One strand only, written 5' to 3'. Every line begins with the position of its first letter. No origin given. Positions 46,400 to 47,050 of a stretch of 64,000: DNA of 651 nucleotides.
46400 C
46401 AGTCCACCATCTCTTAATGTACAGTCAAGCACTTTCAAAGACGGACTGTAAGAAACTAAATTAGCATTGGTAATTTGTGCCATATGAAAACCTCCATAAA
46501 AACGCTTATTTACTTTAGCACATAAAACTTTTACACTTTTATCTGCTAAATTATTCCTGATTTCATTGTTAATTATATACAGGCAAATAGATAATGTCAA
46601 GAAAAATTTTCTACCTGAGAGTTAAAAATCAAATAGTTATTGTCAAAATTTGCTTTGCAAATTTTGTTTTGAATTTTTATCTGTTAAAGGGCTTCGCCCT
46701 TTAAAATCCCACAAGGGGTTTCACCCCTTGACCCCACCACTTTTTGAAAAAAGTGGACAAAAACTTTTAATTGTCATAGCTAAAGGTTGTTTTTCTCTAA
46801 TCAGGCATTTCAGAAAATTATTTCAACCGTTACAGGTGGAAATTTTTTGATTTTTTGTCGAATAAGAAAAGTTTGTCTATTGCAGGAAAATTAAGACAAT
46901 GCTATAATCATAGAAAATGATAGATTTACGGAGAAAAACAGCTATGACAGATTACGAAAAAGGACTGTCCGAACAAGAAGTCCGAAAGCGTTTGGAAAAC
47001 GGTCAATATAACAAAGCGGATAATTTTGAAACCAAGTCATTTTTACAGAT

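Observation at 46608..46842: Full-length 235-bp copy shows about 20-bp imperfect terminal inverted repeats: MITE-like architecture with no mobilising gene in view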

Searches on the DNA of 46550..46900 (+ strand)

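Call 56: search_dna_similar(query=window:46611-46839:+, collection=plasmids, mode=distant, max_evalue=0.001)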
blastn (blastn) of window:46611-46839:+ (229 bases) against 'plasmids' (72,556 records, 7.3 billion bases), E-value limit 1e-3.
No match.

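Call 57: search_dna_similar(query=window:46611-46839:+, collection=phages, mode=distant, max_evalue=0.001)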
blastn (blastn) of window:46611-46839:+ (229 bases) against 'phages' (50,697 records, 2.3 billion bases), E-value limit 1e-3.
No match.

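Call 80: search_rna_families(source=window, start=46550, end=46900, threshold=evalue, max_evalue=1)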
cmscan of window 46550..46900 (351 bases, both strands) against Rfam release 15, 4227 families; matches with E-value up to 1: 2.
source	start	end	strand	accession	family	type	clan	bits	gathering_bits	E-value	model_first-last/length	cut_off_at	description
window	46686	46764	-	RF01761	wcaG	Cis-reg;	-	17.7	42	0.48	1-98/98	no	wcaG RNA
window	46687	46745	-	RF02937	Clostridiales-2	Gene; sRNA;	-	15.8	58.6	0.39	1-82/82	no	Clostridiales-2 RNA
